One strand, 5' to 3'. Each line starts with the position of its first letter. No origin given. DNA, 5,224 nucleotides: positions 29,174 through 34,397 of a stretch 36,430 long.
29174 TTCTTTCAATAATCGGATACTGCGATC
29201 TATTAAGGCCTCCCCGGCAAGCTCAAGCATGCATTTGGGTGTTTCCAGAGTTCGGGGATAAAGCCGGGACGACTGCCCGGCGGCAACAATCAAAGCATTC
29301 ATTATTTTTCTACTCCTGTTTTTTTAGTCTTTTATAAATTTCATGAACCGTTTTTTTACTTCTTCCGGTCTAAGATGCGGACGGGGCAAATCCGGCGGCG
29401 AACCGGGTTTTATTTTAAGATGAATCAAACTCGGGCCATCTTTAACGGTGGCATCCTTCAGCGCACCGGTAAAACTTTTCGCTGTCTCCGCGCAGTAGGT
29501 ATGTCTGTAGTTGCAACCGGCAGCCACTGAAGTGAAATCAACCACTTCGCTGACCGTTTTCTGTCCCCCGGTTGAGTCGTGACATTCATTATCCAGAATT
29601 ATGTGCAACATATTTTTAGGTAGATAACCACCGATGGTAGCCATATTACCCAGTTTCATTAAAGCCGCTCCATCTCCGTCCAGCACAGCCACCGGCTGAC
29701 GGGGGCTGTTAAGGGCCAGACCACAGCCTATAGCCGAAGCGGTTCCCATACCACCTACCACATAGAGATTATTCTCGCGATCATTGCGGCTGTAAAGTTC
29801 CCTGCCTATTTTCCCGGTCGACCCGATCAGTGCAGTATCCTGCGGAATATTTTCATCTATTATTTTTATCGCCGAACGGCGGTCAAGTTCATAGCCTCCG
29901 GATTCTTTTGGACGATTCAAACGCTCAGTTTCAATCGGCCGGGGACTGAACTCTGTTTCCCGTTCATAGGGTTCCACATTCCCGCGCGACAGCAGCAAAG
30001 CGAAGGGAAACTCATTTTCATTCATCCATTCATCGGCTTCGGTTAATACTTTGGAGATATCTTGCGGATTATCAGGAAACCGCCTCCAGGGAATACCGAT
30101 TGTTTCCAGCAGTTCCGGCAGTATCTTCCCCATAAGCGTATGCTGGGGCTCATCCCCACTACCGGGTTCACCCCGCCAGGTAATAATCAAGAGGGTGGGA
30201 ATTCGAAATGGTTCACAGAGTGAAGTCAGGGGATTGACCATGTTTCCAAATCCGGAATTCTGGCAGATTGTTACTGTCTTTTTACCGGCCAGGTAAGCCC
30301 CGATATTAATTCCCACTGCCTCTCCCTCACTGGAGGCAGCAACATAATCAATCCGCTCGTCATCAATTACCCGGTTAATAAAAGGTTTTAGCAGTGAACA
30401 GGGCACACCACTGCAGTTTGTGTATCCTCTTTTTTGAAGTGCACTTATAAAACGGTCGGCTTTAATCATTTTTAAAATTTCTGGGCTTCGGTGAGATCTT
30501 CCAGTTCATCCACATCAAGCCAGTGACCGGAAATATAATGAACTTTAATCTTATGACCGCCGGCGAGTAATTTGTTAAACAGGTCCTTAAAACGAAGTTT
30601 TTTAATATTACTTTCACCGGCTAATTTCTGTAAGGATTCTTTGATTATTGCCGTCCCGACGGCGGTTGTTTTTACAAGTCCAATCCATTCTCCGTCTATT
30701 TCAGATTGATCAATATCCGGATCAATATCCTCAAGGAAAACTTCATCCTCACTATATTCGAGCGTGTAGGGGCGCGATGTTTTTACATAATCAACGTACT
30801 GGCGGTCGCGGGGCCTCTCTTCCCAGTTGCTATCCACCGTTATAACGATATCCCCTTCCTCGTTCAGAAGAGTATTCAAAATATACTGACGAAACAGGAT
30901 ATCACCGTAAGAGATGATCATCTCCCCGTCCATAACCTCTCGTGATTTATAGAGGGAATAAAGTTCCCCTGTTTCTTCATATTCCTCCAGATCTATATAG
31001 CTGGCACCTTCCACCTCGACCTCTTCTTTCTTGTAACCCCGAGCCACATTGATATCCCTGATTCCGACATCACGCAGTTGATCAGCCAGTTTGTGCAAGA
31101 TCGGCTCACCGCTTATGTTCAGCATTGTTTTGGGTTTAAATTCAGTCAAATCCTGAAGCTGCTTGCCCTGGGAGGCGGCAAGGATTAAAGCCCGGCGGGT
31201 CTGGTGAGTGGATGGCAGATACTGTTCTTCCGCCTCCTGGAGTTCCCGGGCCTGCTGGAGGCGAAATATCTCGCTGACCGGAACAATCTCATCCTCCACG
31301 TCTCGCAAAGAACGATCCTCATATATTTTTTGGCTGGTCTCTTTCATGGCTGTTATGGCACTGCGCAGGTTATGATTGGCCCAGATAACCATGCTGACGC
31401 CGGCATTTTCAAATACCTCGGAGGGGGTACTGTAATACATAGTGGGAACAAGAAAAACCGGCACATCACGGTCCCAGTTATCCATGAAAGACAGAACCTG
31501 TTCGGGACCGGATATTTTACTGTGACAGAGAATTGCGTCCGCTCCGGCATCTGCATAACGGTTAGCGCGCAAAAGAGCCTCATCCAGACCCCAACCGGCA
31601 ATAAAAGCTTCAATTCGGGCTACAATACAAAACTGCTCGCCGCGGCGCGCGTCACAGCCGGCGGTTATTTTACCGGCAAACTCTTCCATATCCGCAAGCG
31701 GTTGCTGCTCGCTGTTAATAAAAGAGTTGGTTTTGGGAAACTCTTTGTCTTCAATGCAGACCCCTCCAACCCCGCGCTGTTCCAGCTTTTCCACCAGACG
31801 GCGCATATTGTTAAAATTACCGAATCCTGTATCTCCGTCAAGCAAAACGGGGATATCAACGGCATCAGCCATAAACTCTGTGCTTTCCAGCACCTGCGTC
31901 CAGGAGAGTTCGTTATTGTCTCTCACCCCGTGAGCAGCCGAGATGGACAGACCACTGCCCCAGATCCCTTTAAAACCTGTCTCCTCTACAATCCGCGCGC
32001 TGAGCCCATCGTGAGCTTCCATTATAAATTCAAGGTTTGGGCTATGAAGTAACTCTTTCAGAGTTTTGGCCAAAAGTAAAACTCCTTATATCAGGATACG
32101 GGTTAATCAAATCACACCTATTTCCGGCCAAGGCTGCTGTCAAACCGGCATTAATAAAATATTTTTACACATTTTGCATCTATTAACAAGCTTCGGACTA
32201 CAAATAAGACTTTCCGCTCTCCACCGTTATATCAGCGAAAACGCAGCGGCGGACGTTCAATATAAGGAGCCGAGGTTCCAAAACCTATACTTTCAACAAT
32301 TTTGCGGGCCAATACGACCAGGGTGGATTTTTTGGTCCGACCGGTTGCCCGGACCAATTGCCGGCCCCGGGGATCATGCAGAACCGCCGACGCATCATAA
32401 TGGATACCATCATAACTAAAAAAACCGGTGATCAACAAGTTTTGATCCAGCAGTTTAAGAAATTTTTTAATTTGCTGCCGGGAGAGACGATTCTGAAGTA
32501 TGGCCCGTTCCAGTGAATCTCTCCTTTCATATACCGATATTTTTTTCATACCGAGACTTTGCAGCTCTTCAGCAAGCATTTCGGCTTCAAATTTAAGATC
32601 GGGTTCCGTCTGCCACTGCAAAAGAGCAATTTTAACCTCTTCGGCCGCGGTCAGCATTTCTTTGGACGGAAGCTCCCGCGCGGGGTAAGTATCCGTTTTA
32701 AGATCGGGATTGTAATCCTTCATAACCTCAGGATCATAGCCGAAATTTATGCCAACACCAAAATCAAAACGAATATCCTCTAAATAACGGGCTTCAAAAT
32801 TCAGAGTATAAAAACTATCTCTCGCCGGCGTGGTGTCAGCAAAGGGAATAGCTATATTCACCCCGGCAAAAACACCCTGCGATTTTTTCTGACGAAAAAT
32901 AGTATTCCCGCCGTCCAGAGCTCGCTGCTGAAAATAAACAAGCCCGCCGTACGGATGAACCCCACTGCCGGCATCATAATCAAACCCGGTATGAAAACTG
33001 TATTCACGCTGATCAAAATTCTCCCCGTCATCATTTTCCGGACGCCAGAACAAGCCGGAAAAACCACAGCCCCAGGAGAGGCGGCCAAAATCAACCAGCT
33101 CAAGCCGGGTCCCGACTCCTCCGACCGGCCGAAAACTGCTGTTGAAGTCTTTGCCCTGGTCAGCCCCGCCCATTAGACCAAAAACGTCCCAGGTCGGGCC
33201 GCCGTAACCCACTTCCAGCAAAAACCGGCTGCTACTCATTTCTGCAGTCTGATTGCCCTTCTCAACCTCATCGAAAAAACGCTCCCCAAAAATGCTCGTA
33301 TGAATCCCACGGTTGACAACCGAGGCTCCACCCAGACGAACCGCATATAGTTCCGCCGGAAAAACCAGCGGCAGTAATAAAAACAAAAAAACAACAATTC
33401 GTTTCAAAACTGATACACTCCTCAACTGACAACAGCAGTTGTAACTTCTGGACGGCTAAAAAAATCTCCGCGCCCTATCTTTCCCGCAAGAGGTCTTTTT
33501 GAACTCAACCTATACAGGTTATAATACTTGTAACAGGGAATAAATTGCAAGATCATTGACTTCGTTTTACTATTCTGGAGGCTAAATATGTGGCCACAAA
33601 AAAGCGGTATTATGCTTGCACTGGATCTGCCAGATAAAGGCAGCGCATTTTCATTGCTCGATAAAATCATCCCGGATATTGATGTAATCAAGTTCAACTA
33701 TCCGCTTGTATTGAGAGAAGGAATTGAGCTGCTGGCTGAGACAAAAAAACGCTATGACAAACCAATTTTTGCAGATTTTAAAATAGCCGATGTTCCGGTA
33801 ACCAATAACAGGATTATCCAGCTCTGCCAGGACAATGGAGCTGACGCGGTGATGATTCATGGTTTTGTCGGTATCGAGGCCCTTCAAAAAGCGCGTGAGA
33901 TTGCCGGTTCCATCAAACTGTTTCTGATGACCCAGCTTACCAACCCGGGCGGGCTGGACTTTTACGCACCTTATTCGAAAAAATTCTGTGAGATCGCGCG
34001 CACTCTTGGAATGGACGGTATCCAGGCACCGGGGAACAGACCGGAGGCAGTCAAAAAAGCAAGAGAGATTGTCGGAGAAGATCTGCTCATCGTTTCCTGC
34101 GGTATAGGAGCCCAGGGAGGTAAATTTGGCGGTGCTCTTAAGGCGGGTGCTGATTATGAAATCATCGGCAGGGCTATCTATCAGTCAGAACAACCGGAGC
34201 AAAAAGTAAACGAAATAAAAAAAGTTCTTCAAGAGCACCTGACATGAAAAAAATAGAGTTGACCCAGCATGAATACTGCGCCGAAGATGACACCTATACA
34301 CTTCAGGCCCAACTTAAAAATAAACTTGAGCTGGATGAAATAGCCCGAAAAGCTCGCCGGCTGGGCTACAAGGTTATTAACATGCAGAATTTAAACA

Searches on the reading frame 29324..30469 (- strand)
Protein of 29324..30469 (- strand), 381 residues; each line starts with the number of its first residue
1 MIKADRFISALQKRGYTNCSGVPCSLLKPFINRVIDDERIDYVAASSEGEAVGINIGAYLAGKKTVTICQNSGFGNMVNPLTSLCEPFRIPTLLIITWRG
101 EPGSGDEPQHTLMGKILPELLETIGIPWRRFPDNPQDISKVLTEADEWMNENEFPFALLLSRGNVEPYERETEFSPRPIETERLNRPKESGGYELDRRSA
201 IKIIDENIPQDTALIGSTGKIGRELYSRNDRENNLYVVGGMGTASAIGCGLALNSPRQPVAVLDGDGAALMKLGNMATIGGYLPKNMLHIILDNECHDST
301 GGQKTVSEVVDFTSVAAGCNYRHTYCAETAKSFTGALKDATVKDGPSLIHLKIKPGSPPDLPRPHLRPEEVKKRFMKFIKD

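Call 33: search_protein_families(library=pfam, proteins=[window:29324-30469:-])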
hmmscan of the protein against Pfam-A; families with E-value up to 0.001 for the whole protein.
window:29324-30469:- (381 aa): 3 families
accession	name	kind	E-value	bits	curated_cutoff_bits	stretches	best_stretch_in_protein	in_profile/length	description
PF02775.26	TPP_enzyme_C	-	2e-15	57.4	21.9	1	225-350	12-150/151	Thiamine pyrophosphate enzyme, C-terminal TPP binding domain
PF02776.23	TPP_enzyme_N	-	1.2e-07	32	26.8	1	4-110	4-108/119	Thiamine pyrophosphate enzyme, N-terminal TPP binding domain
PF01855.24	POR_N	-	0.00059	20.1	27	1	33-104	28-101/231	Pyruvate flavodoxin/ferredoxin oxidoreductase, thiamine diP-bdg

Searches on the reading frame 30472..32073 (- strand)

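Call 33: search_protein_families(library=pfam, proteins=[window:30472-32073:-])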
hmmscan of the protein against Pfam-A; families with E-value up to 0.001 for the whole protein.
window:30472-32073:- (533 aa): 3 families
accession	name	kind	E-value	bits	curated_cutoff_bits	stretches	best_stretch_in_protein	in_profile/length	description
PF13714.12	PEP_mutase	-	3.8e-60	203.9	31.5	1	5-250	1-239/240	Phosphoenolpyruvate phosphomutase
PF12804.13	NTP_transf_3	-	9.6e-07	29.6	27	1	295-415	1-124/160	MobA-like NTP transferase domain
PF00483.29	NTP_transferase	-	1.2e-05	25.5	21.2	0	295-353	2-62/245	Nucleotidyl transferase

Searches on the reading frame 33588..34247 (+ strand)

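Call 33: search_protein_families(library=pfam, proteins=[window:33588-34247:+])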
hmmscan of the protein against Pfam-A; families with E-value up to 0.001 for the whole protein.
window:33588-34247:+ (219 aa): 1 family
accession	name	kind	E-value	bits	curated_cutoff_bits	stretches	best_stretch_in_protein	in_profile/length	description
PF00215.30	OMPdecase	-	4e-41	141.8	27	1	8-210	3-221/221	Orotidine 5'-phosphate decarboxylase / HUMPS family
